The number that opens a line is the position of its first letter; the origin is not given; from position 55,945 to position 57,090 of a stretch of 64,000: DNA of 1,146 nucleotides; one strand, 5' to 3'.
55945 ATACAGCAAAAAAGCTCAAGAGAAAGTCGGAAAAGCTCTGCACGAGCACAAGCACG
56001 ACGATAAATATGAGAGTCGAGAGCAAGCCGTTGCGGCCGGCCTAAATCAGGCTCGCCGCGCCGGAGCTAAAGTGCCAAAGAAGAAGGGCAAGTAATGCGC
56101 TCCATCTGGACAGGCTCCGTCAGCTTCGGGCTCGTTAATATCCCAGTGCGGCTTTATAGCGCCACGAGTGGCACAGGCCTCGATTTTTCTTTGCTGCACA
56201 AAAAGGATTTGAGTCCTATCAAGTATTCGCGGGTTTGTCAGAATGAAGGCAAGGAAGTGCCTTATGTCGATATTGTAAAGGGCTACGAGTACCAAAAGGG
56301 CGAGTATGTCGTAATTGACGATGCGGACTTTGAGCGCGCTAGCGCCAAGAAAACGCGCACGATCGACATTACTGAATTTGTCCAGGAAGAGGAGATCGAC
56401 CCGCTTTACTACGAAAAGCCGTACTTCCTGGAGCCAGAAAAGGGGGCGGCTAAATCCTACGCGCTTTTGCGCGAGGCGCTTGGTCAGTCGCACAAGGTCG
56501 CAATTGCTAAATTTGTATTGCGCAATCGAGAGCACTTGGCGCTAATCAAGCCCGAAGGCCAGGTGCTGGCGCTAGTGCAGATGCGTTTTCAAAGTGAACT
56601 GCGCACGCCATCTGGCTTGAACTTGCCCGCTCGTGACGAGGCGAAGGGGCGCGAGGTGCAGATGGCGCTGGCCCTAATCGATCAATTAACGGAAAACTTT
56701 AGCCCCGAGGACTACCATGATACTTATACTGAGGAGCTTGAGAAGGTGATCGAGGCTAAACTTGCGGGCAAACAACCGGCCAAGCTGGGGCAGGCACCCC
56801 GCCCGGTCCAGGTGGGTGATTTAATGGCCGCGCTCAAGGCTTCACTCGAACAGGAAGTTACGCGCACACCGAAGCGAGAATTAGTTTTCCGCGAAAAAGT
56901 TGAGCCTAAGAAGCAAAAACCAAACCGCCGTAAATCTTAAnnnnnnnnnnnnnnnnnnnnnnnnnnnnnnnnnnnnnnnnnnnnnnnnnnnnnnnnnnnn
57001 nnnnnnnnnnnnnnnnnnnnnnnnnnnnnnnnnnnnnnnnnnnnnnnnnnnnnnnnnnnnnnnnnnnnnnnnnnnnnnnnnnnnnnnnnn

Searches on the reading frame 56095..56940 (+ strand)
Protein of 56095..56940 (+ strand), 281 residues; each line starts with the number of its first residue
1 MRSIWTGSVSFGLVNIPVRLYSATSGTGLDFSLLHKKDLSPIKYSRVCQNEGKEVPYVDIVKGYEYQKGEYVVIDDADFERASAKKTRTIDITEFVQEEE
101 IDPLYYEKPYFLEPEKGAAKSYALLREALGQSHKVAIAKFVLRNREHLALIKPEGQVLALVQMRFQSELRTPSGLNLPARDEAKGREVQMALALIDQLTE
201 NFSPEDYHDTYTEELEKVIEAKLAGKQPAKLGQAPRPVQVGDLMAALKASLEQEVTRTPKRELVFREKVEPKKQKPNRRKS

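Call 3: search_protein_families(library=pfam, proteins=[window:56095-56940:+], max_evalue=0.01)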
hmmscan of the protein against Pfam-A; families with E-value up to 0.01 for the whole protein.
window:56095-56940:+ (281 aa): 1 family
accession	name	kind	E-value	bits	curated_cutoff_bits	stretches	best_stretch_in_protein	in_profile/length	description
PF02735.22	Ku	-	6.7e-51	173.3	25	1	10-189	1-189/190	Ku70/Ku80 beta-barrel domain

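Call 6: search_protein_families(library=ncbifam, proteins=[window:56095-56940:+], max_evalue=0.01)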
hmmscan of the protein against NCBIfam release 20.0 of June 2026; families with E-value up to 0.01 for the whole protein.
window:56095-56940:+ (281 aa): 1 family
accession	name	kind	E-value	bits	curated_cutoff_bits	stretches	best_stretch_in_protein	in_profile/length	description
TIGR02772.2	Ku_bact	equivalog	2.2e-95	319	150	1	2-251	1-259/259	non-homologous end joining protein Ku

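Call 8: list_cluster_members(proteins=[P0001, window:56095-56940:+, window:57474-59978:+, window:55937-56095:+])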
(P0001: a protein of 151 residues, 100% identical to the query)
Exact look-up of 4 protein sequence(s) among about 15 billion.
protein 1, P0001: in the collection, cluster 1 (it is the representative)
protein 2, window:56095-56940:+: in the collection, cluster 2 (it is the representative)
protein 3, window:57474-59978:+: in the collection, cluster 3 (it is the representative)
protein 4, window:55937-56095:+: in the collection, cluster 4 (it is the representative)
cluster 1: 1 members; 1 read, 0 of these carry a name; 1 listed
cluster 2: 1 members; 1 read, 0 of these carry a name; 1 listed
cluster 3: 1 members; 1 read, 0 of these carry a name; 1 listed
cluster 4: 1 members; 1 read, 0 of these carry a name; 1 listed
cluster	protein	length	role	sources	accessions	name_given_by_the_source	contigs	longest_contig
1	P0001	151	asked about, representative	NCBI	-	-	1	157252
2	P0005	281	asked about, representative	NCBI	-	-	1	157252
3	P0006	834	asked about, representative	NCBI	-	-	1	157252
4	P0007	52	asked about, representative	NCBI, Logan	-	-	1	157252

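Call 13: find_homologous_proteins(query=window:56095-56940:+, max_evalue=1e-30)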
Query window:56095-56940:+ (281 aa): 7664 proteins with E <= 1e-30 among 8000 candidates; the best 120 are listed.
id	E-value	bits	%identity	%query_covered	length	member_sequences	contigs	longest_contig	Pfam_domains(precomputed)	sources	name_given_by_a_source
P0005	1.8e-179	613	100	100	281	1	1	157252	PF02735.23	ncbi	-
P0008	2.1e-111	390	71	93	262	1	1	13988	PF02735.23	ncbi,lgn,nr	ncbi:Ku protein [Candidatus Parcubacteria bacterium]|nr:Ku protein [Candidatus Parcubacteria bacteri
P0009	2.6e-110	386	71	90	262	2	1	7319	PF02735.23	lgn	-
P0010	6.4e-109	382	67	90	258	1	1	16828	PF02735.23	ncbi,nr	ncbi:MAG: Ku protein [Candidatus Doudnabacteria bacterium]|nr:Ku protein [Candidatus Doudnabacteria 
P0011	1.7e-108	380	66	93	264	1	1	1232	PF02735.23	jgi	jgi:DNA end-binding protein Ku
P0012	5.7e-108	378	65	91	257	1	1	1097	PF02735.23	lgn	-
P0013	1.4e-107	377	66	90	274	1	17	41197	PF02735.23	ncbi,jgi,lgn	ncbi:MAG TPA: Ku protein [Oculatellaceae cyanobacterium]|jgi:DNA end-binding protein Ku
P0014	2.3e-107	376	66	93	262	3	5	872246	PF02735.23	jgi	jgi:DNA end-binding protein Ku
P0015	8.9e-107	375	67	92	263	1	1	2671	PF02735.23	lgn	-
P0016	5.4e-106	372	65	92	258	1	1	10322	PF02735.23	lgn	-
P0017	1.2e-105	371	67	92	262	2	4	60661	PF02735.23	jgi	jgi:DNA end-binding protein Ku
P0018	2.0e-105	370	64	92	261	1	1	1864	PF02735.23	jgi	jgi:DNA end-binding protein Ku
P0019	4.6e-105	369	66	92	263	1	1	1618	PF02735.23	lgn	-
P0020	6.1e-105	369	64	91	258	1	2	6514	PF02735.23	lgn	-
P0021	7.0e-105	368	64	92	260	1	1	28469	PF02735.23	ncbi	ncbi:MAG: Ku protein [Acidobacteriaceae bacterium]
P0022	9.0e-104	365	63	90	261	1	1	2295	PF02735.23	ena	-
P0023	9.3e-104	365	65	91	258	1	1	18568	PF02735.23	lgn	-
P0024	1.7e-103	364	64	92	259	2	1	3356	PF02735.23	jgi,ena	-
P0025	1.7e-103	364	64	90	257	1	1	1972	PF02735.23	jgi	jgi:DNA end-binding protein Ku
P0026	1.8e-103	364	65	90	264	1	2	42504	PF02735.23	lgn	-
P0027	2.2e-103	363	63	91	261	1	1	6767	PF02735.23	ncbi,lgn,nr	ncbi:MAG TPA: Ku protein [Candidatus Dormibacteraeota bacterium]|nr:Ku protein [Candidatus Dormibact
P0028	2.2e-103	363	62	92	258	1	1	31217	PF02735.23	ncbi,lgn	-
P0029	1.8e-102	360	63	90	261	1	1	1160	PF02735.23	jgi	jgi:DNA end-binding protein Ku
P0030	1.9e-102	360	63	90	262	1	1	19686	PF02735.23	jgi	jgi:DNA end-binding protein Ku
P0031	2.1e-102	360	58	100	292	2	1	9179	PF02735.23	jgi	jgi:DNA end-binding protein Ku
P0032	2.3e-102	360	64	90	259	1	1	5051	PF02735.23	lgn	-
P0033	2.6e-102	360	65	92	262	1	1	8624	PF02735.23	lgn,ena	-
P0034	2.9e-102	360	65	90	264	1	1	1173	PF02735.23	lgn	-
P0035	5.1e-102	359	64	92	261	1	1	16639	PF02735.23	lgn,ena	-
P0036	7.8e-102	358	62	92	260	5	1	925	PF02735.23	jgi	jgi:DNA end-binding protein Ku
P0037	1.5e-101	357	66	90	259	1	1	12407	PF02735.23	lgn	-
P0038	3.1e-101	356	63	90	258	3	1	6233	PF02735.23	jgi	jgi:DNA end-binding protein Ku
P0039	3.4e-101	356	63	93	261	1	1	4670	PF02735.23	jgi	jgi:DNA end-binding protein Ku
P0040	4.6e-101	356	61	92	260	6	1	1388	PF02735.23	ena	-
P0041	8.3e-101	355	59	93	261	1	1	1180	PF02735.23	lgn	-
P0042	9.4e-101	355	61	92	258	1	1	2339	PF02735.23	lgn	-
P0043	1.1e-100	355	62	92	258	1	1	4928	PF02735.23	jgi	jgi:DNA end-binding protein Ku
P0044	1.5e-100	354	63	92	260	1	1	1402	PF02735.23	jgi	jgi:DNA end-binding protein Ku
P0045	1.8e-100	354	61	91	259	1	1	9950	PF02735.23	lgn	-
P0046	1.8e-100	354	63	90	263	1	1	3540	PF02735.23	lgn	-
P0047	2.9e-100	353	61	90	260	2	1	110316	PF02735.23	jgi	jgi:DNA end-binding protein Ku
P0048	3.1e-100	353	60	92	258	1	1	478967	PF02735.23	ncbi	-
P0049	3.6e-100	353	60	92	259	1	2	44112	PF02735.23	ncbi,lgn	-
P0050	3.9e-100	353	61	90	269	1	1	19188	PF02735.23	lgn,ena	-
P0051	5.3e-100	352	63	90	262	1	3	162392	PF02735.23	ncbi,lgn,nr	ncbi:MAG TPA: Ku protein [Candidatus Saccharimonadales bacterium]|nr:Ku protein [Candidatus Sacchari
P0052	7.4e-100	352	60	93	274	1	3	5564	PF02735.23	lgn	-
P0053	1.4e-99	351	63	90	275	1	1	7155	PF02735.23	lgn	-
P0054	1.8e-99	351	61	92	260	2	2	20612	PF02735.23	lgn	-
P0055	1.9e-99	351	62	90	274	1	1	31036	PF02735.23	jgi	jgi:DNA end-binding protein Ku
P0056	2.0e-99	350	63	93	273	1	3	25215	PF02735.23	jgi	jgi:DNA end-binding protein Ku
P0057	2.0e-99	350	61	90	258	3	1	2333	PF02735.23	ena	-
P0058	2.3e-99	350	62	90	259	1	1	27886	PF02735.23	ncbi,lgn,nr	ncbi:MAG: Ku protein [Actinobacteria bacterium]|nr:Ku protein [Actinomycetota bacterium]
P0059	2.3e-99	350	61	90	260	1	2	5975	PF02735.23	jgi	jgi:DNA end-binding protein Ku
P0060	2.4e-99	350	63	92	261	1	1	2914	PF02735.23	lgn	-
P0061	2.4e-99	350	61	90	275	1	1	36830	PF02735.23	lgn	-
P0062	3.0e-99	350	61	92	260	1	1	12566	PF02735.23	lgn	-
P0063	3.1e-99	350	61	92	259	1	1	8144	PF02735.23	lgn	-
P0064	3.9e-99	349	59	90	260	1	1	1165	PF02735.23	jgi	jgi:DNA end-binding protein Ku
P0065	4.0e-99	349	60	92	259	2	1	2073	PF02735.23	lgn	-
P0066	4.1e-99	349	62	92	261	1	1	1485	PF02735.23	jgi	jgi:DNA end-binding protein Ku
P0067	4.2e-99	349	62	90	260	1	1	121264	PF02735.23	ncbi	ncbi:MAG: non-homologous end joining protein Ku [Candidatus Aquicultorales bacterium]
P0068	5.2e-99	349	63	93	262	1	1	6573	PF02735.23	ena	-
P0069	5.6e-99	349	62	90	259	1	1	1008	PF02735.23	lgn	-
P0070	6.1e-99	349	61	90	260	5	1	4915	PF02735.23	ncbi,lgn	-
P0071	7.6e-99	349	60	90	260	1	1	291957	PF02735.23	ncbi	-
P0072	8.4e-99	348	60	92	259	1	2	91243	PF02735.23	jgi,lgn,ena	jgi:DNA end-binding protein Ku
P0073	1.2e-98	348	62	92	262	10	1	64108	PF02735.23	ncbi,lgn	ncbi:MAG TPA: Ku protein [Candidatus Saccharimonadia bacterium]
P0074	1.2e-98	348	60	90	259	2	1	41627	PF02735.23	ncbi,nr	ncbi:Ku protein [Patescibacteria group bacterium]|nr:Ku protein [Patescibacteria group bacterium]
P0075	1.5e-98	348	59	92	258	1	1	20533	PF02735.23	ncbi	-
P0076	1.5e-98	348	61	92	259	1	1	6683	PF02735.23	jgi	jgi:DNA end-binding protein Ku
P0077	1.6e-98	347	62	90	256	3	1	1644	PF02735.23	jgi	jgi:DNA end-binding protein Ku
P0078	1.9e-98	347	63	92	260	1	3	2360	PF02735.23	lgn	-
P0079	2.0e-98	347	62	90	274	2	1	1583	PF02735.23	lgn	-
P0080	2.7e-98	347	60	92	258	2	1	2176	PF02735.23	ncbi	-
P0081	3.0e-98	347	59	90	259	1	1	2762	PF02735.23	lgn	-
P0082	3.6e-98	346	62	92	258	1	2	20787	PF02735.23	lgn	-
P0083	4.0e-98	346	61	90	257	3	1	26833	PF02735.23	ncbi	ncbi:MAG: non-homologous end joining protein Ku [Elusimicrobiota bacterium]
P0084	4.3e-98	346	61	92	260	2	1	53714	PF02735.23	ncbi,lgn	-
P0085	4.7e-98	346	61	91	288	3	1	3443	PF02735.23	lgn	-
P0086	4.8e-98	346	62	90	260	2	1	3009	PF02735.23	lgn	-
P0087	5.3e-98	346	60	92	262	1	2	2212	PF02735.23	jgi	jgi:DNA end-binding protein Ku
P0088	6.1e-98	346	61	91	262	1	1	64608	PF02735.23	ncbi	-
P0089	7.0e-98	345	62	93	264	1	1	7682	PF02735.23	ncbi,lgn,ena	-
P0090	9.2e-98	345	61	90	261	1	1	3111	PF02735.23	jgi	jgi:DNA end-binding protein Ku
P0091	1.1e-97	345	60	93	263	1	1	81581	PF02735.23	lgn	-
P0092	1.1e-97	345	59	90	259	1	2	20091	PF02735.23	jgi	jgi:DNA end-binding protein Ku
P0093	1.4e-97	344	61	91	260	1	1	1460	PF02735.23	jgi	jgi:DNA end-binding protein Ku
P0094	1.5e-97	344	61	90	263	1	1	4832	PF02735.23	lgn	-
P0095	1.8e-97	344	61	91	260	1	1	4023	PF02735.23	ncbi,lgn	-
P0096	2.2e-97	344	59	90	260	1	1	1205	PF02735.23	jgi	jgi:DNA end-binding protein Ku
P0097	2.4e-97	344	62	90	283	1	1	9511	PF02735.23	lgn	-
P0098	2.5e-97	344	59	90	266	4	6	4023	PF02735.23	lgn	-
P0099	2.7e-97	343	60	90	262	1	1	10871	PF02735.23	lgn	-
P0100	3.6e-97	343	59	90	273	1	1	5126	PF02735.23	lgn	-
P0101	4.3e-97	343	60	90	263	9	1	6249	PF02735.23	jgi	jgi:DNA end-binding protein Ku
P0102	4.5e-97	343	59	89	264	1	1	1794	PF02735.23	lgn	-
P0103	4.6e-97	343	62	90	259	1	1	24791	PF02735.23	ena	-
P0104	5.1e-97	343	59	90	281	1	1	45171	PF02735.23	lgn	-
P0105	5.4e-97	342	58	90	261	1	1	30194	PF02735.23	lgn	-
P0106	5.8e-97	342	61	90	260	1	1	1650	PF02735.23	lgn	-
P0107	8.3e-97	342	61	89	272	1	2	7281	PF02735.23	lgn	-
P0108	1.0e-96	342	60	90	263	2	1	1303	PF02735.23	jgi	jgi:DNA end-binding protein Ku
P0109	1.1e-96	341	59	90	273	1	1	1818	PF02735.23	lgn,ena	-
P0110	1.1e-96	341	59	93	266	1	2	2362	PF02735.23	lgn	-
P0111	1.2e-96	341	61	90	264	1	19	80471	PF02735.23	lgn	-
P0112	1.2e-96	341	60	93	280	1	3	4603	PF02735.23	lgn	-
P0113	1.3e-96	341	61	90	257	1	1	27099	PF02735.23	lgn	-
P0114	1.5e-96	341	61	90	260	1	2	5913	PF02735.23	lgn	-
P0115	1.6e-96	341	58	92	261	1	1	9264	PF02735.23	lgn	-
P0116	1.6e-96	341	60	91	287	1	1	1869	PF02735.23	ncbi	-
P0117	1.7e-96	341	63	90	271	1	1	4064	PF02735.23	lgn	-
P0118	1.9e-96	341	61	90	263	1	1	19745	PF02735.23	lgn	-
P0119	1.9e-96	341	60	90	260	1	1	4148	PF02735.23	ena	-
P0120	2.4e-96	340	60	92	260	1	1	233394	PF02735.23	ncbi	-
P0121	2.5e-96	340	58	90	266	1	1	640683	PF02735.23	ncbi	-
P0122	2.7e-96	340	60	90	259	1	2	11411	PF02735.23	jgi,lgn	jgi:DNA end-binding protein Ku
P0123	2.8e-96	340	61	90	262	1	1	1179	PF02735.23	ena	-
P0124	3.0e-96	340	60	90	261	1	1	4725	PF02735.23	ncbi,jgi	-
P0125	3.6e-96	340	60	90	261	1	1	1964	PF02735.23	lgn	-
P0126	4.2e-96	340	60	91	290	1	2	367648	PF02735.23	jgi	-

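Call 14: find_encoding_contigs(protein=P0008, flank=6000, max_places=2)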
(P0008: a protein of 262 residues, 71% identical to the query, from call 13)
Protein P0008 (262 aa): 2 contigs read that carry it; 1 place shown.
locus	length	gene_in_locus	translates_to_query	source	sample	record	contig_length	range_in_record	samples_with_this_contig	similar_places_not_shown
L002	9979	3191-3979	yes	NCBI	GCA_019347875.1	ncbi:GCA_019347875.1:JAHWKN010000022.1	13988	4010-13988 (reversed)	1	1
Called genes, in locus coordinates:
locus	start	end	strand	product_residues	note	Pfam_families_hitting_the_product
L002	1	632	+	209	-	?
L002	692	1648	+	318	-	-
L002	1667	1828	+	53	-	-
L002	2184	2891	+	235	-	PF02475:TRM5-TYW2_MTfase, PF05050:Methyltransf_21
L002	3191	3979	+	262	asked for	PF02735:Ku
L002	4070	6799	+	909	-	PF13298:LigD_N, PF01068:DNA_ligase_A_M, PF04679:DNA_ligase_A_C, PF21686:LigD_Prim-Pol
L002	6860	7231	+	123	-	PF00072:Response_reg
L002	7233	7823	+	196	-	PF02245:Pur_DNA_glyco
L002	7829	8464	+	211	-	PF00565:SNase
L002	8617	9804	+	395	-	-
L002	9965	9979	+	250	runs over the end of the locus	-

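Call 15: find_encoding_contigs(protein=P0010, flank=6000, max_places=2)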
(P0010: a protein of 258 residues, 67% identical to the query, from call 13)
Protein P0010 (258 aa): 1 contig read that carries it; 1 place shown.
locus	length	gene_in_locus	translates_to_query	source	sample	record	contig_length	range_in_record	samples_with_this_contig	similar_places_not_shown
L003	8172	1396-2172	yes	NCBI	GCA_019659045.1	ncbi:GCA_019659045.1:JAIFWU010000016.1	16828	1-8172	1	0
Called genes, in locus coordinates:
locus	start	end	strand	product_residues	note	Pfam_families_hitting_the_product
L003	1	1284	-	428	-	PF00664:ABC_membrane, PF00005:ABC_tran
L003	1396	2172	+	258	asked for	PF02735:Ku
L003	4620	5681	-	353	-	-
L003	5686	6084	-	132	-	PF13473:Cupredoxin_1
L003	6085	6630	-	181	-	-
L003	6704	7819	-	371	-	PF00586:AIRS (weak)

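Call 16: find_encoding_contigs(protein=P0014, flank=6000, max_places=3)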
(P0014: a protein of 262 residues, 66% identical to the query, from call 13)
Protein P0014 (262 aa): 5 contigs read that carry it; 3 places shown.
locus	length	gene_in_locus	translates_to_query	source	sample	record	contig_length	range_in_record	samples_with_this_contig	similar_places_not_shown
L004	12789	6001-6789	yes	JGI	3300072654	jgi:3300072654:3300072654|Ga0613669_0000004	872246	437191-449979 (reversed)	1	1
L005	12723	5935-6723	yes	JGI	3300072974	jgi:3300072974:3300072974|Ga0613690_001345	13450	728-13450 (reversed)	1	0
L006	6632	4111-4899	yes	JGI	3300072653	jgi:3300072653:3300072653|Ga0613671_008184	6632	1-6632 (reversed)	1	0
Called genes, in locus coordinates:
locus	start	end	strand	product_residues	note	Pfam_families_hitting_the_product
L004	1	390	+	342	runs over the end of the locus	-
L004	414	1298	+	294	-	PF00404:Dockerin_1 (weak)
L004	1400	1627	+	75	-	-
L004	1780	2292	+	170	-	PF00963:Cohesin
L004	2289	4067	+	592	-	PF19077:Big_13 (faint)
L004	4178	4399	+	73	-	-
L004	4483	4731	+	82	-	-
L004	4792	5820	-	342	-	PF02685:Glucokinase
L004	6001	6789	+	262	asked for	PF02735:Ku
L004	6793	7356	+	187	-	PF11716:MDMPI_N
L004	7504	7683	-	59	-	-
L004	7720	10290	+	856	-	PF13298:LigD_N, PF01068:DNA_ligase_A_M, PF04679:DNA_ligase_A_C, PF21686:LigD_Prim-Pol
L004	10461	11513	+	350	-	-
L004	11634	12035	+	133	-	PF00072:Response_reg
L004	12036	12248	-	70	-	-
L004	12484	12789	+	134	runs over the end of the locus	PF08570:DUF1761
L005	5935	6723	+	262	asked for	PF02735:Ku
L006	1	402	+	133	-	?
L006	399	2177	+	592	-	PF19077:Big_13 (faint)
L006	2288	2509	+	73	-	-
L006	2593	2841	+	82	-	-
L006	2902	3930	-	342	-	PF02685:Glucokinase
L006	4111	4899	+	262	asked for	PF02735:Ku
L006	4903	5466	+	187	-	PF11716:MDMPI_N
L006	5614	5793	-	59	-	-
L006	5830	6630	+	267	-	?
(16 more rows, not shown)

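Call 47: find_encoding_contigs(protein=P0051, flank=5000, max_places=3)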
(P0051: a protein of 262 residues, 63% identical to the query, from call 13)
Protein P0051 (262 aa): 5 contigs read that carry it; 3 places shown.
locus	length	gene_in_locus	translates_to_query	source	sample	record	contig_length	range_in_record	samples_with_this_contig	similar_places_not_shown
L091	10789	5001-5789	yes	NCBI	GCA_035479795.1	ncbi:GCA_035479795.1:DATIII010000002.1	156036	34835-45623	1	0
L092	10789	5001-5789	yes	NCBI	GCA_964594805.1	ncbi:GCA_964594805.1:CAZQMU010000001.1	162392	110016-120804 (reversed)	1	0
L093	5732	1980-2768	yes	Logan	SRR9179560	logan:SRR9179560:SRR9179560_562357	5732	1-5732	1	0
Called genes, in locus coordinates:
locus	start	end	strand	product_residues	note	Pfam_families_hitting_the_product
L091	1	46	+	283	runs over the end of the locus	PF02481:DNA_processg_A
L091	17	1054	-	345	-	-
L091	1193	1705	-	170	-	-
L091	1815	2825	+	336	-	PF01207:Dus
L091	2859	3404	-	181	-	PF06737:Transglycosylas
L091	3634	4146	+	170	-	-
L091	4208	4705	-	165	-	PF27765:UCP032817-like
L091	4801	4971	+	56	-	-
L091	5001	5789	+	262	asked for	PF02735:Ku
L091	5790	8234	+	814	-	PF13298:LigD_N, PF01068:DNA_ligase_A_M, PF04679:DNA_ligase_A_C, PF21686:LigD_Prim-Pol, PF01896:DNA_primase_S (weak)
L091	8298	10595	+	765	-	PF01751:Toprim, PF01131:Topoisom_bac, PF13368:Toprim_C_rpt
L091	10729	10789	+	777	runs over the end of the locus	PF00912:Transgly, PF00905:Transpeptidase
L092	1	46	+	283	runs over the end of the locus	PF02481:DNA_processg_A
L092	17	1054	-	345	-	-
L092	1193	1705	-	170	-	-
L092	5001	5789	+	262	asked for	PF02735:Ku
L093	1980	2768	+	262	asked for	PF02735:Ku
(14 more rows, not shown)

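Call 48: find_encoding_contigs(protein=P0073, flank=5000, max_places=3)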
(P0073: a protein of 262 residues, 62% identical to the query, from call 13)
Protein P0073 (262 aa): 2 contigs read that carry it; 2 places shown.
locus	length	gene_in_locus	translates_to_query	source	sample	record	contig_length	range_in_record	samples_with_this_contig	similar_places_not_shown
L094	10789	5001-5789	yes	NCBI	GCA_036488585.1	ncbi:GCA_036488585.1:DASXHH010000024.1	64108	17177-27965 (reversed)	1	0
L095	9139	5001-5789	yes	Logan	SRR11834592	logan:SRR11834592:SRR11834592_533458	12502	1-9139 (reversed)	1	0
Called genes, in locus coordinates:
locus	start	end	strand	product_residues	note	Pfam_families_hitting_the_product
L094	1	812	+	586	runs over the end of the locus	-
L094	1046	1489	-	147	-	PF10604:Polyketide_cyc2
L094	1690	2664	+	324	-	-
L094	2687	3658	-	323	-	PF02388:FemAB, PF13480:Acetyltransf_6, PF02388:FemAB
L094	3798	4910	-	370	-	PF00296:Bac_luciferase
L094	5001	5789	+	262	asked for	PF02735:Ku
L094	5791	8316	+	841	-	PF13298:LigD_N, PF01068:DNA_ligase_A_M, PF04679:DNA_ligase_A_C, PF21686:LigD_Prim-Pol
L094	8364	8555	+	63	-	-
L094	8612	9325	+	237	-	PF01988:VIT1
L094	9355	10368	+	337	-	PF01266:DAO (faint), PF01494:FAD_binding_3 (faint), PF03486:HI0933_like (faint), PF07992:Pyr_redox_2, PF13450:NAD_binding_8 (weak), PF13738:Pyr_redox_3, PF00070:Pyr_redox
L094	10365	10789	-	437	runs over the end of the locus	PF01336:tRNA_anti-codon, PF00152:tRNA-synt_2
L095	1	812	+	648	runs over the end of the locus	-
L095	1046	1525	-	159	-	PF10604:Polyketide_cyc2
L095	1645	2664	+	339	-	-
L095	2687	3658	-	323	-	PF02388:FemAB, PF13480:Acetyltransf_6, PF02388:FemAB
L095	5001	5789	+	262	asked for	PF02735:Ku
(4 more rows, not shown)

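Call 49: find_encoding_contigs(protein=P0013, flank=5000, max_places=4)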
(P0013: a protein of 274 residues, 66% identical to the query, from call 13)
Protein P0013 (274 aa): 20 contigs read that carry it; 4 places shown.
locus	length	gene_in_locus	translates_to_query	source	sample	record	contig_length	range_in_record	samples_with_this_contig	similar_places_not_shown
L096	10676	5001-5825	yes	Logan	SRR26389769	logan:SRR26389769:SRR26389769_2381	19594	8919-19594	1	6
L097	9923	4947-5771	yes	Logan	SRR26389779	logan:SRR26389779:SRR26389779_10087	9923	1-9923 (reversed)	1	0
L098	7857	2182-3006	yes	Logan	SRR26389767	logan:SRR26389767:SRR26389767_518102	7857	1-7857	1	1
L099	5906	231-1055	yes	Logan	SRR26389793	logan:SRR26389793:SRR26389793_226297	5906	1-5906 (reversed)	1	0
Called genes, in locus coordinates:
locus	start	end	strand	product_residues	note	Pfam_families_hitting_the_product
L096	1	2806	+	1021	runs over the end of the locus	PF02638:GHL10, PF13200:DUF4015 (weak)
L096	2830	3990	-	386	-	PF02684:LpxB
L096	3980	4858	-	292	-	PF17930:LpxI_N, PF06230:LpxI_C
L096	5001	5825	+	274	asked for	PF02735:Ku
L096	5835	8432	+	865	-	PF13298:LigD_N, PF01068:DNA_ligase_A_M, PF04679:DNA_ligase_A_C, PF21686:LigD_Prim-Pol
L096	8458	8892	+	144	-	PF01814:Hemerythrin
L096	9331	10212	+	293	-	PF00669:Flagellin_N, PF00700:Flagellin_C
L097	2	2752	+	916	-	?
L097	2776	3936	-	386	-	PF02684:LpxB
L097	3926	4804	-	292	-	PF17930:LpxI_N, PF06230:LpxI_C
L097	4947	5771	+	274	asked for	PF02735:Ku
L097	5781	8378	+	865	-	PF13298:LigD_N, PF01068:DNA_ligase_A_M, PF04679:DNA_ligase_A_C, PF21686:LigD_Prim-Pol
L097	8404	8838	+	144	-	PF01814:Hemerythrin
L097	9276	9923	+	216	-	?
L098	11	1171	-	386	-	PF02684:LpxB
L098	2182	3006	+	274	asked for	PF02735:Ku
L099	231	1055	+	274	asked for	PF02735:Ku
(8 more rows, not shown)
